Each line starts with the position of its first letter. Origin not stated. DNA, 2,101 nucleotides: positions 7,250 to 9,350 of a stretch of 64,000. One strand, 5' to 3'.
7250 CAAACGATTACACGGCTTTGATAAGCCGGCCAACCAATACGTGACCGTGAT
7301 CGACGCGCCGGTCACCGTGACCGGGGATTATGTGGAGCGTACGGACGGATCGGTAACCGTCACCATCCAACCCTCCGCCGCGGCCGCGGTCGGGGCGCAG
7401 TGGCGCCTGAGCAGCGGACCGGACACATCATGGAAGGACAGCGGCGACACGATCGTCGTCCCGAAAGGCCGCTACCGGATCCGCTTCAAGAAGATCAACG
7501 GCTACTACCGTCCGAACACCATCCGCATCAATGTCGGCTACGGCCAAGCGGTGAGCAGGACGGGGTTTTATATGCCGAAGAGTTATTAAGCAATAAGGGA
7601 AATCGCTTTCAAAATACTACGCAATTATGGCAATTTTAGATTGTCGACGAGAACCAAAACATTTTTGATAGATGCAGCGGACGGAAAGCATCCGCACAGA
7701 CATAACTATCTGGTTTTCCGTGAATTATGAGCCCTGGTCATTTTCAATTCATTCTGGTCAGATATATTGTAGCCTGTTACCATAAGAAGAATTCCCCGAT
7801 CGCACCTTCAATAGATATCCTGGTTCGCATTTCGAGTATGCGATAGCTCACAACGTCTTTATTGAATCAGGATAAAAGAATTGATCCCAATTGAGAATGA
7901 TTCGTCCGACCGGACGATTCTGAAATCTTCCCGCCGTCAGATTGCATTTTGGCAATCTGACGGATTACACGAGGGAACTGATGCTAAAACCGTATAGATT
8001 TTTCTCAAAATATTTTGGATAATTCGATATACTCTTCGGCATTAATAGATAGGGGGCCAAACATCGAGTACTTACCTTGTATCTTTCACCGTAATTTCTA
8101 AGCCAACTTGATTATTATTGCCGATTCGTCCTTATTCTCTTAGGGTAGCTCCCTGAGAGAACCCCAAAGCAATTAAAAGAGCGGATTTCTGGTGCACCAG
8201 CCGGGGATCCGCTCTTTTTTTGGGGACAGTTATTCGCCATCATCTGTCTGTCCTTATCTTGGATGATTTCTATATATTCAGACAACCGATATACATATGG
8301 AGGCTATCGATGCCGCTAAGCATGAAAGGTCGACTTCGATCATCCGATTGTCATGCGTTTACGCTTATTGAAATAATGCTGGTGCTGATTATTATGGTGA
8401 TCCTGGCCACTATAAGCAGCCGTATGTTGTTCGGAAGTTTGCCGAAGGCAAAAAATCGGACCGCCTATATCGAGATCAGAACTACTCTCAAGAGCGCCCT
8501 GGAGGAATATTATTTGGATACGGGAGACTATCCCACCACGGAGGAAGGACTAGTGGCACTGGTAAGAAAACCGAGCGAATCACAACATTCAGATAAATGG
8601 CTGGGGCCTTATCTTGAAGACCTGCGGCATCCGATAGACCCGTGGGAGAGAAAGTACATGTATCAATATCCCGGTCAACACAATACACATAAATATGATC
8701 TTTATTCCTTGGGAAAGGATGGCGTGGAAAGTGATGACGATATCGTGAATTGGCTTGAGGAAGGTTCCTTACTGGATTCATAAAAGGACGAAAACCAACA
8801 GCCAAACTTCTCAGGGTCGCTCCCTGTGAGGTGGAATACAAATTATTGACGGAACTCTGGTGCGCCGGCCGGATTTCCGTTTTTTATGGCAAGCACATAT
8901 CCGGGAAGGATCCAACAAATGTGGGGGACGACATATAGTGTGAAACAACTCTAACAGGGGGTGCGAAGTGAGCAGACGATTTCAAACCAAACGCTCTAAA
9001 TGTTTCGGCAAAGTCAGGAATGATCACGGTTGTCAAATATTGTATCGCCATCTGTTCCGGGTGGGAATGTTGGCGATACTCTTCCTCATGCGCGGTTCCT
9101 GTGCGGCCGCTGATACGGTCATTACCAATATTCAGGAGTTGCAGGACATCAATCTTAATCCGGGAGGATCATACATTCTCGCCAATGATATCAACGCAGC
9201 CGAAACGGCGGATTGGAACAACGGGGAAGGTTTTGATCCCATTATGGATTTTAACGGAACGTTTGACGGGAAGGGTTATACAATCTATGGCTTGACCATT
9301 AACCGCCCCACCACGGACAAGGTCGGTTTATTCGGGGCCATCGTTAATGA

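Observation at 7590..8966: Low-GC island carrying an orphan gspG pseudopilin bracketed by two copies of an ~80-bp hairpin/terminator repeat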

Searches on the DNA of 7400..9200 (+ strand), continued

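Call 88: build_rna_model(alignment_id=A6)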
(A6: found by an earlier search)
Model R2 built from alignment A6 (4 sequences, 93 columns); structure: stored with the alignment.
model positions 92; base pairs 30; branch points 1; effective number of sequences 1.33; information 0.621 bits per position. Calibrated on 0.2 Mb of random sequence (short: E-values are rough).
structure used (alignment columns):
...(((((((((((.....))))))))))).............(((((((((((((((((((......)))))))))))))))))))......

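Call 90: search_with_rna_model(model_id=R2, sources=[window, L001, L002, L015, L017, L019, L021, L024, L054, L059, L032, L036], max_evalue=1)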
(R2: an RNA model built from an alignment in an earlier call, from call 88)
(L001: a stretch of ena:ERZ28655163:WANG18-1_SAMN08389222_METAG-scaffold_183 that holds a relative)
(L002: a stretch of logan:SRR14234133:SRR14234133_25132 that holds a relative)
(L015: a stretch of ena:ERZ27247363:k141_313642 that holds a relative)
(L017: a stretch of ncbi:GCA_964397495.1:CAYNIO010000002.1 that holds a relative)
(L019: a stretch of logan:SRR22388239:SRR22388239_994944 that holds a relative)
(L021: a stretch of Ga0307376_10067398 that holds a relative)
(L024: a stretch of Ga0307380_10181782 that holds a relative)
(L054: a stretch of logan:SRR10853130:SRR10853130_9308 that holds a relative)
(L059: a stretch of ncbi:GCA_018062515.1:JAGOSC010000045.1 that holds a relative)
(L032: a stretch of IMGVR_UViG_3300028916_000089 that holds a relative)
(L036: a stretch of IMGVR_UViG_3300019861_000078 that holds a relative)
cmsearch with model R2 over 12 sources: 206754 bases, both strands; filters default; matches with E-value up to 1: 15.
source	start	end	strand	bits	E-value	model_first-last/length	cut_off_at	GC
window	8132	8224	+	104.6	2e-25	1-92/92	no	0.49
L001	9823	9915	+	104.6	2e-25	1-92/92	no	0.49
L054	3889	3980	+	94.1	1.3e-22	1-92/92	no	0.5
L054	2562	2652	+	85.7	2.4e-20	1-92/92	no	0.44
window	8803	8892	+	73.4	4.8e-17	1-92/92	no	0.5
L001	10494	10583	+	73.4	4.8e-17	1-92/92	no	0.5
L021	2199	2296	+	33.2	2.6e-06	1-92/92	no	0.48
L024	107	204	-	33.2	2.6e-06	1-92/92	no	0.48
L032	16059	16132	+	22.8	0.0016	1-92/92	no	0.5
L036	9145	9218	+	22.8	0.0016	1-92/92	no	0.5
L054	3925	4011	-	20.1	0.0089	1-92/92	no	0.45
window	8175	8221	-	18.5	0.023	40-86/92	no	0.51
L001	9866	9912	-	18.5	0.023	40-86/92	no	0.51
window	29695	29742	-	14.5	0.28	1-92/92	no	0.54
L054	2598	2671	-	13.1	0.66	1-92/92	no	0.43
